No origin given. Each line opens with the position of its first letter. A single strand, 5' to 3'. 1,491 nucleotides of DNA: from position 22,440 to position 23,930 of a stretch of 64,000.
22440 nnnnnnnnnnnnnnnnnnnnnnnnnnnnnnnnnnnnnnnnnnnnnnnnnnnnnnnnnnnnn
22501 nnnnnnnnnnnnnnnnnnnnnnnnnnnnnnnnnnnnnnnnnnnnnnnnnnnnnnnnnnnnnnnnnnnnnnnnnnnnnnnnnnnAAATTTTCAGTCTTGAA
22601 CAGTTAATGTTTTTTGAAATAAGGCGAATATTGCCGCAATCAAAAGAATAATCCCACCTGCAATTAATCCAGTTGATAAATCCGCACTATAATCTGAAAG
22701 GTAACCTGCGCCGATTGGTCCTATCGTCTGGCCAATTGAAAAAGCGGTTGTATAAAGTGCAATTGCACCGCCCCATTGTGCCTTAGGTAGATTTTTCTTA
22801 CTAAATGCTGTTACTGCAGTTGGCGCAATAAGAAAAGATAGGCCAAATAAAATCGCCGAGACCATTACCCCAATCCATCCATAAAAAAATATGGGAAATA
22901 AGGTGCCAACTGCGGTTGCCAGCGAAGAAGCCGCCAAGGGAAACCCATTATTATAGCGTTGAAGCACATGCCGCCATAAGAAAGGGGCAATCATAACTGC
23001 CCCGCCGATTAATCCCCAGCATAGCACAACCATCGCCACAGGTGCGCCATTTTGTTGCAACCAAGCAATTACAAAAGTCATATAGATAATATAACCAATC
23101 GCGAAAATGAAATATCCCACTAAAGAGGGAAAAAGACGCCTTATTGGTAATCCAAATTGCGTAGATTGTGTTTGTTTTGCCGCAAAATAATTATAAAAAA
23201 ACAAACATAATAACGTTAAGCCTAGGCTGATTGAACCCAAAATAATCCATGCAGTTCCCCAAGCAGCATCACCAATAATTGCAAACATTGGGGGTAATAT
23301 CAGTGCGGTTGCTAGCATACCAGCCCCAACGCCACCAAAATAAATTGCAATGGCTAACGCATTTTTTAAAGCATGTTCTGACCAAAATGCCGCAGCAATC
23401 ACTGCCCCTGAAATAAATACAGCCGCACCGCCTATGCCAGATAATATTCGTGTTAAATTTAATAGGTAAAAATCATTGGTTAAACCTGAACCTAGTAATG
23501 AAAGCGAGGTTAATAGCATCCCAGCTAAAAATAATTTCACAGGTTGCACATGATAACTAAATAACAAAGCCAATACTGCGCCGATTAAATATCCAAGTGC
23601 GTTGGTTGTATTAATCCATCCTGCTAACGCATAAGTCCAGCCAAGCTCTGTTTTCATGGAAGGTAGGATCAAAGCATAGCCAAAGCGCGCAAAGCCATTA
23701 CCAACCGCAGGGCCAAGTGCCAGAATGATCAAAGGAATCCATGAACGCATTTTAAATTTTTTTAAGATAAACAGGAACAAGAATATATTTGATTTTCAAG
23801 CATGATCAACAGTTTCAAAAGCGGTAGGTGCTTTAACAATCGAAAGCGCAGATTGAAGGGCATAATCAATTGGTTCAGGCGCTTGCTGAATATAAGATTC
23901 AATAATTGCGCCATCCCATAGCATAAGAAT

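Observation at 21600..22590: Orphan Panacea-domain (SocA/DUF4065-like) protein next to a small secreted CxxCH protein in an AT-rich islet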

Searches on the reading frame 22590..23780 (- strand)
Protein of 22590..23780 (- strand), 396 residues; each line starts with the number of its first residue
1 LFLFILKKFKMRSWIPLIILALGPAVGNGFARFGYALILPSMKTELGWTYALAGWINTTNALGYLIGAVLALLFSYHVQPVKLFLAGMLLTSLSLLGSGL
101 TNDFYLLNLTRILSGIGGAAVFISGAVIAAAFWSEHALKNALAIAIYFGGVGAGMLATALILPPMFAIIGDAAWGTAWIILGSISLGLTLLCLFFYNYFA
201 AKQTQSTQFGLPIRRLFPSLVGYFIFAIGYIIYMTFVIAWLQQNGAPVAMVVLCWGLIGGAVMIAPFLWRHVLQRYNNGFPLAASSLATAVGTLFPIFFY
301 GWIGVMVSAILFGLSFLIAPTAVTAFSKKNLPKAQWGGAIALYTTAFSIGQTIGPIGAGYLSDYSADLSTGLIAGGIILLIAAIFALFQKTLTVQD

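Call 4: search_protein_families(library=pfam, proteins=[window:22590-23780:-], max_evalue=1)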
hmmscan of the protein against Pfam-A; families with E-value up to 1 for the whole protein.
window:22590-23780:- (396 aa): 2 families
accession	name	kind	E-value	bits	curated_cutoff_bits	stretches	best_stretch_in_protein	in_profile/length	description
PF06779.20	MFS_4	-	5.4e-59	200.8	26.3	1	25-385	2-362/364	Uncharacterised MFS-type transporter YbfB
PF07690.21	MFS_1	-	2.6e-27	96.1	33.4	2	27-294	7-283/347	Major Facilitator Superfamily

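Call 5: search_protein_families(library=ncbifam, proteins=[window:22590-23780:-], max_evalue=1)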
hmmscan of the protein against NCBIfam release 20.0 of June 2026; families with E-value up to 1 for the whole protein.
window:22590-23780:- (396 aa): 7 families
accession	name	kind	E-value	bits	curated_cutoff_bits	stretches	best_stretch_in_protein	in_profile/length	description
TIGR00893.1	2A0114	subfamily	2.8e-08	33.1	395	2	38-197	16-170/399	D-galactonate transporter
TIGR00895.1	2A0115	subfamily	9.7e-08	31.3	418.55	1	11-194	12-190/398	aromatic acid/H+ symport family MFS transporter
TIGR00900.1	2A0121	subfamily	0.00018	21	319.6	1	30-122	223-318/364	H+ Antiporter protein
NF033135.1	cmx_cmrA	equivalog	0.00061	19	400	1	16-385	2-372/374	Cmx/CmrA family chloramphenicol efflux MFS transporter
TIGR00711.1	efflux_EmrB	subfamily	0.016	13.9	230.2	2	37-209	23-188/485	DHA2 family efflux MFS transporter permease subunit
TIGR00881.1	2A0104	subfamily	0.12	11.3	407.75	1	31-197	10-172/379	phosphoglycerate transporter protein PgtP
NF007498.0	PRK10091.1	equivalog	0.19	10.6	499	1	17-360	5-346/390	MFS transporter AraJ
